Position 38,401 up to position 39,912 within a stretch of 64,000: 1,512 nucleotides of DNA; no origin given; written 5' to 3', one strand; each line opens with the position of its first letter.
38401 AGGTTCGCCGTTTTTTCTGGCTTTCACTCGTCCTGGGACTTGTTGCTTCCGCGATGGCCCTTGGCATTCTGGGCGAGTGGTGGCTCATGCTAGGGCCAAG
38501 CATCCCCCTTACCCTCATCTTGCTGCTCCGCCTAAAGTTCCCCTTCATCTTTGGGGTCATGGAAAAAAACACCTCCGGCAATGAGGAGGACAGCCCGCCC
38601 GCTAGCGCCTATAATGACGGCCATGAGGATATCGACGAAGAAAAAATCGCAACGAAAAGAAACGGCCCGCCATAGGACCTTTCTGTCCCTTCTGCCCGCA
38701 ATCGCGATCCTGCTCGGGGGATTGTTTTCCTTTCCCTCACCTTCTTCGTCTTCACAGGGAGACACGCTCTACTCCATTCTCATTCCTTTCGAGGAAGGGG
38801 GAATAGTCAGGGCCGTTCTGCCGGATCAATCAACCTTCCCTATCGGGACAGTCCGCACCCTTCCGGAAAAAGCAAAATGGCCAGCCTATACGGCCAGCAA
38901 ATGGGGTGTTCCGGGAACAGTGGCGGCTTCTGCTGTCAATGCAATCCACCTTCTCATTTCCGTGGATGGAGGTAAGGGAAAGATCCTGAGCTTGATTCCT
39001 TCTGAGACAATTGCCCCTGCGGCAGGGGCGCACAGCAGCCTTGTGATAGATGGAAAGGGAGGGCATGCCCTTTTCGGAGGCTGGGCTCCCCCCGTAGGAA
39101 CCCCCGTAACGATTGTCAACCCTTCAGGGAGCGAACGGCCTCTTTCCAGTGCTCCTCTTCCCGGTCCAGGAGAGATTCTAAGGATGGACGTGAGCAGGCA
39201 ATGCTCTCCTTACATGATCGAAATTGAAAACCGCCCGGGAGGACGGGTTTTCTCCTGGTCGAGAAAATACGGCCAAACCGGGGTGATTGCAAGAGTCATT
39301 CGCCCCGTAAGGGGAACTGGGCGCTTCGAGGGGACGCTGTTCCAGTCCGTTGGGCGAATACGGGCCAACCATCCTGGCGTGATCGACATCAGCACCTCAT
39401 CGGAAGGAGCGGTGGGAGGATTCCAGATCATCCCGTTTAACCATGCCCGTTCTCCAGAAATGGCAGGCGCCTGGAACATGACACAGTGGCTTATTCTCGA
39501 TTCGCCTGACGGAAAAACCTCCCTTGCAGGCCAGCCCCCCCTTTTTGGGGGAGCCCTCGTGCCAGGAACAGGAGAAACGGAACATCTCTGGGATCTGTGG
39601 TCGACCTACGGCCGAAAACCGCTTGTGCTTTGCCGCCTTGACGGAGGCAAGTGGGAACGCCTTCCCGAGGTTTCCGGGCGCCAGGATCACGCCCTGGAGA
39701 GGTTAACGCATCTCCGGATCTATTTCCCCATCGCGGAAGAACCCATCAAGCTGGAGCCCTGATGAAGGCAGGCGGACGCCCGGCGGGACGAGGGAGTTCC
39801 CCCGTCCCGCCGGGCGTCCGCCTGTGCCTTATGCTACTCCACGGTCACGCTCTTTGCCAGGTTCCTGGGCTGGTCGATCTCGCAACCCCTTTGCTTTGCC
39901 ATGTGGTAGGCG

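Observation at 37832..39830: Fur-family regulator in an operon with two uncharacterised envelope proteins, the only plus-strand island in the window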

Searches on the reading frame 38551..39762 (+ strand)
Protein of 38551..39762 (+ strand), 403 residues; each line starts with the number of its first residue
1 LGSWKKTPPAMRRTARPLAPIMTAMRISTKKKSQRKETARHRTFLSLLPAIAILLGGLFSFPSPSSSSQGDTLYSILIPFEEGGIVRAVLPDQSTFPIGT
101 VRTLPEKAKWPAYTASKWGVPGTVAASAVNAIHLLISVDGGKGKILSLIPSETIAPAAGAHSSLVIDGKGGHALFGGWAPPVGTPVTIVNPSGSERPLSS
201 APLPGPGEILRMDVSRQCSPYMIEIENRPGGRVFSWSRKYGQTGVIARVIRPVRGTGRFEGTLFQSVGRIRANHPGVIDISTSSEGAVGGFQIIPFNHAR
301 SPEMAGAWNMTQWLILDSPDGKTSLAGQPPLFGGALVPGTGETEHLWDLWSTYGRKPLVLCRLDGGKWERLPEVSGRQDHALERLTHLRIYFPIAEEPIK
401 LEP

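Call 4: search_protein_families(library=pfam, proteins=[window:38551-39762:+], max_evalue=1)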
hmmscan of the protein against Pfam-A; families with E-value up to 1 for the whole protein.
window:38551-39762:+ (403 aa): 1 family
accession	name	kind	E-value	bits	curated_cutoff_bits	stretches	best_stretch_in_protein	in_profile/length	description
PF17885.6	Smoa_sbd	-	0.049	14.2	25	0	335-395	45-105/108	Styrene monooxygenase A putative substrate binding domain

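Call 5: search_protein_families(library=ncbifam, proteins=[window:38551-39762:+], max_evalue=1)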
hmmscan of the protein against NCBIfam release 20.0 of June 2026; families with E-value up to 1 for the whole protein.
window:38551-39762:+ (403 aa): 0 families

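Call 7: find_homologous_proteins(query=window:38614-39762:+)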
Query window:38614-39762:+ (382 aa): 755 proteins with E <= 0.001 among 8000 candidates; the best 120 are listed.
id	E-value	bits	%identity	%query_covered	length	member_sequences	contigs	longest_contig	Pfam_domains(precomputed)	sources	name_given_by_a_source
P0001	2.5e-255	865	100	100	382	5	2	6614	-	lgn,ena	-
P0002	3.8e-178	611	71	99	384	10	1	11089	-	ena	-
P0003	2.5e-177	608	72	99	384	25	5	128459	-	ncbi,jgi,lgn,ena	-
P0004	6.5e-177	606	71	99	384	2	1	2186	-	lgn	-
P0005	5.2e-173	594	75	88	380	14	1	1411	-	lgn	-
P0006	4.0e-171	587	68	99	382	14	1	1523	-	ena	-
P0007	1.5e-170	586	74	88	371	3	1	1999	-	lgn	-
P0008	7.3e-170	583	75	87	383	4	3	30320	-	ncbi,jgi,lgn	jgi:hypothetical protein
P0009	1.0e-168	580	67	99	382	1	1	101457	-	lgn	-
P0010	3.3e-168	578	71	92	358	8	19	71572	-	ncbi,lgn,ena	-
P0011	1.5e-166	572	71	91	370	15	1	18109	-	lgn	-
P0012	2.4e-162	559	69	92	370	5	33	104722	-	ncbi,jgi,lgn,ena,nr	ncbi:MAG: hypothetical protein GX436_06890 [Synergistaceae bacterium]|nr:hypothetical protein [Syner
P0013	3.0e-136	473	59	95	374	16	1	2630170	-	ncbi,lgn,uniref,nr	ncbi:conserved hypothetical protein [Aminomonas paucivorans DSM 12260]|uniref:Uncharacterized protei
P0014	4.9e-135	469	60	89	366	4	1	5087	-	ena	-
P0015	7.4e-135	468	59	92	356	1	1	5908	-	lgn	-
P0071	8.0e-118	412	55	87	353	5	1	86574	-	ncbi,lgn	-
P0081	4.5e-116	406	55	93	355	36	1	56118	-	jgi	-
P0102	2.0e-114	401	54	89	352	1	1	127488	-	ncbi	-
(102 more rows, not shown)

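Call 10: find_encoding_contigs(protein=P0013, flank=6000, max_places=2)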
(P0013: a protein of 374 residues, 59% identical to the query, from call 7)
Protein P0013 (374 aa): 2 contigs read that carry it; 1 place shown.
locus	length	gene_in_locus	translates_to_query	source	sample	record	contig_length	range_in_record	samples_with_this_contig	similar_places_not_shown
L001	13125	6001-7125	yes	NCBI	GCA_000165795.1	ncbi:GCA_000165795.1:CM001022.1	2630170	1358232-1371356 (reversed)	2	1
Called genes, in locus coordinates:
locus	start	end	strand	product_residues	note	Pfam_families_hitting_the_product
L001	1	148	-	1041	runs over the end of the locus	PF17757:UvrB_inter, PF02559:CarD_TRCF_RID, PF00270:DEAD, PF04851:ResIII, PF00271:Helicase_C, PF03461:TRCF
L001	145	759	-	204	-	PF01195:Pept_tRNA_hydro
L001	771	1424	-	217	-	PF01386:Ribosomal_L25p, PF14693:Ribosomal_TL5_C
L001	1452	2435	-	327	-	PF13793:Pribosyltran_N, PF00156:Pribosyltran, PF14572:Pribosyl_synth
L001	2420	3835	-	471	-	PF00483:NTP_transferase, PF12804:NTP_transf_3, PF25084:LbH_EIF2B (faint), PF25087:GMPPB_C (weak), PF00132:Hexapep, PF14602:Hexapep_2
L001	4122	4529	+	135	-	PF01475:FUR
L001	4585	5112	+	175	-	PF02517:Rce1-like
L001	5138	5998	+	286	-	PF00072:Response_reg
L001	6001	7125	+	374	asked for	-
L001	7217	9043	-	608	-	PF13230:GATase_4 (weak), PF13522:GATase_6, PF13537:GATase_7, PF01380:SIS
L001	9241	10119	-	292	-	PF00483:NTP_transferase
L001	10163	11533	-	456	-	PF02878:PGM_PMM_I, PF02880:PGM_PMM_III, PF00408:PGM_PMM_IV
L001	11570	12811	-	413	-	PF07949:YbbR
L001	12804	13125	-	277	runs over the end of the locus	PF19293:CdaA_N, PF02457:DAC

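Call 14: find_related_loci(query=A1, collection=genome_contigs, flank=5000)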
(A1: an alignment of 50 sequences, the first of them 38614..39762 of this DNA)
Query A1 (382 aa) in genome_contigs; peptide patterns used: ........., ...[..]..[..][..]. (x = any residue, [..] = any of these).
150 stretches matched a pattern; 121 encode a relative of the query (tblastn E <= 1e-3); the best 80 are kept; 80 distinct loci.
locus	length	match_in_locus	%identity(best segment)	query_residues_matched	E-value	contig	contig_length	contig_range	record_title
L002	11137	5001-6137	72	1-377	1e-171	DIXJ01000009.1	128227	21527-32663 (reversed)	MAG TPA_asm: Synergistaceae bacterium UBA6083 UBA6083_contig_3134, whole genome shotgun sequence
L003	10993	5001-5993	75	47-377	1e-162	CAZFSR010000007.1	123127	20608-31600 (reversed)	MAG TPA_asm: uncultured Synergistaceae bacterium isolate SRP278314_co1_6 genome assembly, contig: NODE_159_length_123127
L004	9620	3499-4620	70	14-382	5e-162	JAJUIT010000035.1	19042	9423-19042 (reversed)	MAG: Synergistaceae bacterium isolate bin97 k141_244828_length_19042_cov_8.0000, whole genome shotgun sequence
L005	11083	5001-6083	70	21-382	7e-161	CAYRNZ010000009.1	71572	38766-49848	MAG TPA_asm: uncultured Synergistaceae bacterium isolate SRP192927_co7_701 genome assembly, contig: NODE_447_length_7157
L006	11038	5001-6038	71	32-377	6e-159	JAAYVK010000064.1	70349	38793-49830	MAG: Synergistaceae bacterium isolate AS27yjCOA_54 65323_AS27, whole genome shotgun sequence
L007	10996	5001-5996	74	46-377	2e-157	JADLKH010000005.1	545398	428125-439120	MAG: Synergistales bacterium isolate DFE_SYN c_000000000322, whole genome shotgun sequence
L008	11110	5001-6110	66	5-377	1e-155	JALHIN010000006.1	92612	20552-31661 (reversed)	MAG: Synergistetes bacterium isolate 5-aug_S3_046 scaffold_88, whole genome shotgun sequence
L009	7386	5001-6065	59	19-381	5e-134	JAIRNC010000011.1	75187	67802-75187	MAG: Synergistaceae bacterium isolate Cd354_bin13 k119_1357886, whole genome shotgun sequence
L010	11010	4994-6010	60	42-378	1e-133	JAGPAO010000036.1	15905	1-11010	MAG: Synergistaceae bacterium isolate Gw_Prim_bin_27 Gw_Prim_3101_length_15905_cov_7.090442, whole genome shotgun sequen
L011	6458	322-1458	73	1-377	2e-175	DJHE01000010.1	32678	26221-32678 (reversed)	MAG TPA_asm: Synergistaceae bacterium UBA5827 UBA5827_contig_2865, whole genome shotgun sequence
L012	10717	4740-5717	59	52-378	5e-127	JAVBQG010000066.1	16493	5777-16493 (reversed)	MAG: Synergistaceae bacterium isolate EPI_MAG_00160 c_000011426096, whole genome shotgun sequence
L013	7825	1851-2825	61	52-377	2e-126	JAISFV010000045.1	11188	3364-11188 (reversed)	MAG: Synergistaceae bacterium isolate Gx485_bin65 k119_414308, whole genome shotgun sequence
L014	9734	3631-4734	52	4-377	4e-121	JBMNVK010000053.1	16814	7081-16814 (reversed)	MAG: Aminivibrio sp. isolate SBF912SR4HQ0023 scaffold_6684_c1, whole genome shotgun sequence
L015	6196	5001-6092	55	14-378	4e-120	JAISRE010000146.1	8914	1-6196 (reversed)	MAG: Synergistaceae bacterium isolate Kf353_bin45 k119_1859674, whole genome shotgun sequence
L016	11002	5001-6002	58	44-377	2e-119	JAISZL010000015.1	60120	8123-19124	MAG: Synergistaceae bacterium isolate Nc350_bin91 k119_3637103, whole genome shotgun sequence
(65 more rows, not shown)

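Call 21: predict_structure(alignment_id=A1)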
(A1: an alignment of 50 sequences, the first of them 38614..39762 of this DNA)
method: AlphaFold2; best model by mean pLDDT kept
length: 382 residues; sequences in the alignment: 50
mean_pLDDT: 85.0   pTM: 0.81
mean pLDDT of the five models: 85.0, 83.8, 82.9, 80.8, 80.3
residues with pLDDT >= 90: 246; 70-90: 55; 50-70: 55; < 50: 26
segments of 3 or more residues with pLDDT < 50: 1-6, 12-15, 17-22, 43-47
pLDDT, mean of each block of 10 residues (from residue 1): 47 46 54 57 51 96 97 96 80 83 94 92 92 72 92 92 97 95 95 91 97 90 96 94 89 94 94 96 94 98 94 83 62 71 97 97 97 73 54
secondary structure, 60 per line:
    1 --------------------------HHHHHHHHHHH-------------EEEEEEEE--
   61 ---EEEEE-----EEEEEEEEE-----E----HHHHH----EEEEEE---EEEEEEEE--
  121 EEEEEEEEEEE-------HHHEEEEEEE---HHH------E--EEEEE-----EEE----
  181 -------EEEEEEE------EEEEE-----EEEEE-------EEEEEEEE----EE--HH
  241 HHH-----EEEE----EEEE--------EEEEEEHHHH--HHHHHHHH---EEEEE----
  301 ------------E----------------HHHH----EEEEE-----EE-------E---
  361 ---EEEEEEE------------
elements in order: H27-37 E51-58 E64-68 E74-82 H93-97 E102-107 E111-118 E121-131 E142-148 E164-168 E174-176 E188-194 E201-205 E211-215 E223-230 H239-243 E249-252 E257-260 E269-274 H275-278 H281-288 E292-296 H330-333 E338-342 E364-370

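Call 22: search_protein_representatives(alignment_id=A1)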
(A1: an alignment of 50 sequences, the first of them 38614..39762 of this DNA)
Query: 50 sequences, 357 profile positions. Proteins with E-value up to 0.001 (for the whole library): 265; up to 1e-10: 219; up to 1e-30: 136. The best 150 are listed.
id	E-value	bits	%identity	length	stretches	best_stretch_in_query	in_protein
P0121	1.0e-146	504.5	-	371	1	23-356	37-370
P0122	5.8e-133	459.2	-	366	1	12-355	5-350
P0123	1.1e-126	438.6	-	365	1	17-350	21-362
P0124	3.8e-118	410.5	-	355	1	4-350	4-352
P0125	1.3e-105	369.3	-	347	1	17-350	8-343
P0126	1.9e-99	349.0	-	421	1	13-351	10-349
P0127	2.2e-91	322.5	-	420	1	25-355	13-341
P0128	5.6e-90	317.8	-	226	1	10-228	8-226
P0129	2.8e-87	309.0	-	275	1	7-258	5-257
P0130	6.2e-81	288.1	-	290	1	126-334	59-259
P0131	6.2e-80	284.8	-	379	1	30-350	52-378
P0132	1.2e-79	283.8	-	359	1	19-347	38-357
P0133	2.3e-79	283.0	-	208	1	149-350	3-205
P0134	2.7e-79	282.7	-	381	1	33-351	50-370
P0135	1.0e-71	257.8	-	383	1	25-351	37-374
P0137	7.0e-71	255.0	-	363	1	31-351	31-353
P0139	2.5e-68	246.6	-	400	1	9-351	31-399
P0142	2.2e-66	240.2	-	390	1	11-351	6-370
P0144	8.9e-65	234.9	-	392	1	24-354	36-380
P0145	2.7e-63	230.1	-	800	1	29-350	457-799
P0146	1.6e-62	227.5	-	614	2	108-350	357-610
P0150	5.2e-61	222.6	-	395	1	21-350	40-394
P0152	2.2e-60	220.5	-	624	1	29-349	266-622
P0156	9.0e-60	218.5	-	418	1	30-353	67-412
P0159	6.0e-59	215.8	-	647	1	22-349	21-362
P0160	8.1e-59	215.4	-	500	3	20-306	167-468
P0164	1.2e-57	211.4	-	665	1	22-353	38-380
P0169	6.9e-56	205.7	-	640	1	26-350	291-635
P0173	4.8e-53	196.3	-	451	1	25-353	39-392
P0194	6.1e-46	173.0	-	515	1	25-350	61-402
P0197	1.8e-44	168.1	-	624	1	24-352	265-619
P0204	2.1e-42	161.4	-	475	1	6-342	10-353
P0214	3.9e-40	153.9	-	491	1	9-349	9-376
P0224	3.5e-37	144.2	-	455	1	10-352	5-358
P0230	2.9e-35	137.9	-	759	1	30-350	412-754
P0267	4.0e-27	111.1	-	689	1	27-349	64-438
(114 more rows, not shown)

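Call 24: search_protein_families(library=pfam, proteins=[P0145, P0146, P0152, P0159, P0164, P0169, P0197, P0230, P0267, P0160], max_evalue=0.01)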
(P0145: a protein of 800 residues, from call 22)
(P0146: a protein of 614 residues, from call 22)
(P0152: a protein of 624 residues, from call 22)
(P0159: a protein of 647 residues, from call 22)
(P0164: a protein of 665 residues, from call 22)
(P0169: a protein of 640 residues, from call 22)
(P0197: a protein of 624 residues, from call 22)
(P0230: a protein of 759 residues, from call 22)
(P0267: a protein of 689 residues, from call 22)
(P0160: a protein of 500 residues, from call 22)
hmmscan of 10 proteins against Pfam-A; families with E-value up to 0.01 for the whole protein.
P0145 (800 aa): 0 families

P0146 (614 aa): 0 families

P0152 (624 aa): 0 families

P0159 (647 aa): 4 families
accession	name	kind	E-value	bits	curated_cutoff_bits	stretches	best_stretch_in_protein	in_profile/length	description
PF19077.6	Big_13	-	3e-09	37.7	27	1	473-549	26-102/102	Bacterial Ig-like domain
PF17936.7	Big_6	-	9.2e-09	35.9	27.6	2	384-455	10-79/83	Bacterial Ig domain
PF16355.11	DUF4982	-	9.7e-05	22.7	23.9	0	396-432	10-47/61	Domain of unknown function (DUF4982)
PF09136.16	Glucodextran_B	-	0.0039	17.5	27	0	383-443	13-69/83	Glucodextranase, domain B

P0164 (665 aa): 3 families
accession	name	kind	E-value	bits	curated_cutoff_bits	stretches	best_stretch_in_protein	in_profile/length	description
PF17936.7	Big_6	-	2.1e-09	37.9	27.6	2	403-461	15-75/83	Bacterial Ig domain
PF09136.16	Glucodextran_B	-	1.2e-07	31.9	27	1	476-549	4-74/83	Glucodextranase, domain B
PF19077.6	Big_13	-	2.2e-05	25.3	27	0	601-649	45-92/102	Bacterial Ig-like domain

P0169 (640 aa): 0 families

P0197 (624 aa): 0 families

P0230 (759 aa): 2 families
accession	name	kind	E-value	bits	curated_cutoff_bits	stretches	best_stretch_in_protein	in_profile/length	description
PF14389.11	Lzipper-MIP1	-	4.6e-06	27.3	32.2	1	222-257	8-43/84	Leucine-zipper of ternary complex factor MIP1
PF07889.17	DUF1664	-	0.00026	21.5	34.6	0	193-253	34-94/124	Protein of unknown function (DUF1664)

P0267 (689 aa): 1 family
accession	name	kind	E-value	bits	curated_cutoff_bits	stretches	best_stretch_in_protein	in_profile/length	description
PF01522.26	Polysacc_deac_1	-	4.6e-25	88.4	23.1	1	509-631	5-113/124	Polysaccharide deacetylase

P0160 (500 aa): 0 families

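Call 26: fold_search(model_id=the predicted structure, library=pdb)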
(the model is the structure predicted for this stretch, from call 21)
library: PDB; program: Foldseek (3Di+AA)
matches with E <= 10: 209; with E <= 0.001: 0
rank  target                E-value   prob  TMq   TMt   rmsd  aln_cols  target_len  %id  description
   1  2wg4_B                2.1e-01  0.03  0.10  0.09  21.0       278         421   14  Crystal structure of the complex between human hedgehog-interacting protein HIP and sonic hedgehog without calcium (released 2009-06-30)
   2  8glv_DA               3.0e-01  0.01  0.07  0.01  27.3       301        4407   10  96-nm repeat unit of doublet microtubules from Chlamydomonas reinhardtii flagella (released 2023-05-31)
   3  8f5p_E                3.4e-01  0.03  0.10  0.04  22.1       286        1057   15  Structure of Leishmania tarentolae IFT-A (state 2) (released 2022-12-21)
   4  8f5o_E                9.9e-01  0.02  0.11  0.04  19.0       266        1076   14  Structure of Leishmania tarentolae IFT-A (state 1) (released 2022-12-21)
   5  9a54_B                1.2e+00  0.01  0.11  0.07  21.6       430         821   10  Integrative model of GYRB-GYRA by crosslinking MS and deep learning (released 2024-09-18)
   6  4znq_A                1.3e+00  0.02  0.12  0.13  20.1       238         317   12  Crystal structure of Dln1 complexed with Man(alpha1-2)Man (released 2016-01-20)
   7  4zno_A                1.4e+00  0.02  0.12  0.14  20.5       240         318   12  Crystal structure of Dln1 complexed with sucrose (released 2016-01-20)
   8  1zxu                  1.5e+00  0.02  0.10  0.18  16.1       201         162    9  X-ray structure of protein from arabidopsis thaliana AT5G01750 (released 2005-06-21)
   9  5i5i_A                1.6e+00  0.02  0.12  0.10  17.6       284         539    8  Shewanella denitrificans nitrous oxide reductase, app form (released 2016-03-02)
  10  7vzo_A                1.6e+00  0.01  0.05  0.09  18.4       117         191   11  crystal structure of Domain 5-6 of filamin C from Scylla paramamosain (released 2022-10-26)
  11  8weu                  1.7e+00  0.03  0.07  0.06  10.6        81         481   11  Crystal structure of Feruoyl-CoA Synthetase from Amycolatopsis thermoflava (released 2024-09-25)
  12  6epg_H                1.8e+00  0.03  0.10  0.10  14.9       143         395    8  Structure of the epsilon_1 / zeta_1 antitoxin / toxin system from Neisseria gonorrhoeae. (released 2018-05-02)
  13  6p1j_A                1.8e+00  0.03  0.06  0.03  12.4        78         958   19  The structure of condensation and adenylation domains of teixobactin-producing nonribosomal peptide synthetase Txo2 se (released 2019-05-29)
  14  3rg2_E                1.9e+00  0.04  0.06  0.04  11.2        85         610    6  Structure of a two-domain NRPS fusion protein containing the EntE adenylation domain and EntB aryl-carrier protein fro (released 2012-03-07)
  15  7l7b_C                2.0e+00  0.01  0.07  0.04  20.1       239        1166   12  Clostridioides difficile RNAP with fidaxomicin (released 2022-02-02)
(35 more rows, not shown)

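Call 32: search_solved_structures(query=A1, max_evalue=10)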
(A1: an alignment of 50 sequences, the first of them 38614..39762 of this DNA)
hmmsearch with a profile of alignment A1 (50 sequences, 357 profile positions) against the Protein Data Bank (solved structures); distinct sequences matched with E-value up to 10: 1.
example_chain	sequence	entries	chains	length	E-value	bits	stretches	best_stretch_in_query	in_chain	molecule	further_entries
2q03_A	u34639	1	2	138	1.6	10.4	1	235-278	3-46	Uncharacterized protein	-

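Call 36: list_cluster_members(proteins=[P0126, P0131, P0134, P0139, P0145, P0152, P0159, P0164, P0267, P0214])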
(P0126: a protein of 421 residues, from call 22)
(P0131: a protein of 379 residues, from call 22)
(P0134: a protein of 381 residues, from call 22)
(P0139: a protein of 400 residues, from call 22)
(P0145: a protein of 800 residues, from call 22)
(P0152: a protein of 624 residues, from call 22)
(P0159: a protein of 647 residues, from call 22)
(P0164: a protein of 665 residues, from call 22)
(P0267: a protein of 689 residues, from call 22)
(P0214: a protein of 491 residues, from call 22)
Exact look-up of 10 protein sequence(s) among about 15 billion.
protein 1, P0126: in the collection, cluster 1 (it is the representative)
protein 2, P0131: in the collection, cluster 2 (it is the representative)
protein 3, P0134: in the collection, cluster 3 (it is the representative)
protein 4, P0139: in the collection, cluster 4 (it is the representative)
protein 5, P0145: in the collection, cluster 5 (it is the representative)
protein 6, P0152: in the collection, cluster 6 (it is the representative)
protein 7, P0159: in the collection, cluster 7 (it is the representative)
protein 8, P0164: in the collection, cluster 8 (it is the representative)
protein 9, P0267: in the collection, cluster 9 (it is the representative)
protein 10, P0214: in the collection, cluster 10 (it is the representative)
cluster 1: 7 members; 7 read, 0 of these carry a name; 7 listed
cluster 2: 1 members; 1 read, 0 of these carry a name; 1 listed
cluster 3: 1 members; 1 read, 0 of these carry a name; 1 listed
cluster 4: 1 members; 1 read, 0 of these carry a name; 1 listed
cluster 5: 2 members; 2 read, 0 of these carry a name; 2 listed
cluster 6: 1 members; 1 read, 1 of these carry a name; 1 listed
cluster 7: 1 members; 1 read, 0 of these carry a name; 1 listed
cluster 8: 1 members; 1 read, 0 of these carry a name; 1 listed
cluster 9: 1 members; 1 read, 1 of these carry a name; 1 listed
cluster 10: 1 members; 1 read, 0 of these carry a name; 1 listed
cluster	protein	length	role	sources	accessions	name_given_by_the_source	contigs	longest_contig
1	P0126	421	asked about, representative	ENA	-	-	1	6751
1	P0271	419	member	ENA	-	-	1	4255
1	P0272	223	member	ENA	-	-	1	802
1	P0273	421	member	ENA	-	-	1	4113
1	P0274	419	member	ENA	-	-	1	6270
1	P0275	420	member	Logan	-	-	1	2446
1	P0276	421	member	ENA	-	-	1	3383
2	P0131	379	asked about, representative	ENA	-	-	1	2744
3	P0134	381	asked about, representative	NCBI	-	-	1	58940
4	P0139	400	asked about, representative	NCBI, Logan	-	-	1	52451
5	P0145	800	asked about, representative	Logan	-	-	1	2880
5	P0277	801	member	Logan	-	-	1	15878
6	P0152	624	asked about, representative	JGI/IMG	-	hypothetical protein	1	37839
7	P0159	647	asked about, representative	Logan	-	-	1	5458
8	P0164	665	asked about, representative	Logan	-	-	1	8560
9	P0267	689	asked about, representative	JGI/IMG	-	peptidoglycan/xylan/chitin deacetylase (PgdA/CDA1 family)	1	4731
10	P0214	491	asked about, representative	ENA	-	-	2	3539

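Call 37: find_encoding_contigs(protein=P0134, flank=6000, max_places=2)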
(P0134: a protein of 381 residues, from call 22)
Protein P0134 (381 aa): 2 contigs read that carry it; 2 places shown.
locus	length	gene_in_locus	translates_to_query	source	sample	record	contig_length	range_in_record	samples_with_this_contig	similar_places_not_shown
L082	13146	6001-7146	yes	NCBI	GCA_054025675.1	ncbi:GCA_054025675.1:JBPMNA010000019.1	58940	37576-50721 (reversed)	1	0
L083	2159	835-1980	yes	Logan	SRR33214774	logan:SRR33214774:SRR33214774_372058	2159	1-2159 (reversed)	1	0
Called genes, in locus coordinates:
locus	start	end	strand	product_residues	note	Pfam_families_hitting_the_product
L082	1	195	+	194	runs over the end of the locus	PF02283:CobU, PF08433:KTI12 (faint)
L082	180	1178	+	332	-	-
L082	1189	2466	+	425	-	PF00579:tRNA-synt_1b, PF22421:SYY_C-terminal, PF01479:S4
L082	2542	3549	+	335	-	PF02423:OCD_Mu_crystall, PF02056:Glyco_hydro_4 (faint)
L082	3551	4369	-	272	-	PF02654:CobS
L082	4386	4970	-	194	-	PF01965:DJ-1_PfpI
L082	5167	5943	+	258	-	PF00142:Fer4_NifH (faint), PF01656:CbiA, PF02374:ArsA_ATPase (weak), PF10609:ParA, PF13614:AAA_31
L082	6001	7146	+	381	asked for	-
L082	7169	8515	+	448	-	PF07719:TPR_2 (faint), PF12688:TPR_5 (faint), PF12895:ANAPC3 (faint), PF13174:TPR_6 (faint), PF23914:TPR_CcmH_CycH (weak), PF14559:TPR_19, PF14559:TPR_19 (weak), PF23914:TPR_CcmH_CycH, +18 more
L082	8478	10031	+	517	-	-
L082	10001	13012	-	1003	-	PF00873:ACR_tran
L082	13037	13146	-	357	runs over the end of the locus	PF25973:BSH_CzcB (faint), PF25984:BSH_YknX (weak)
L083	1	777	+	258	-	?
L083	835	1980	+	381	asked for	-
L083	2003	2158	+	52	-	?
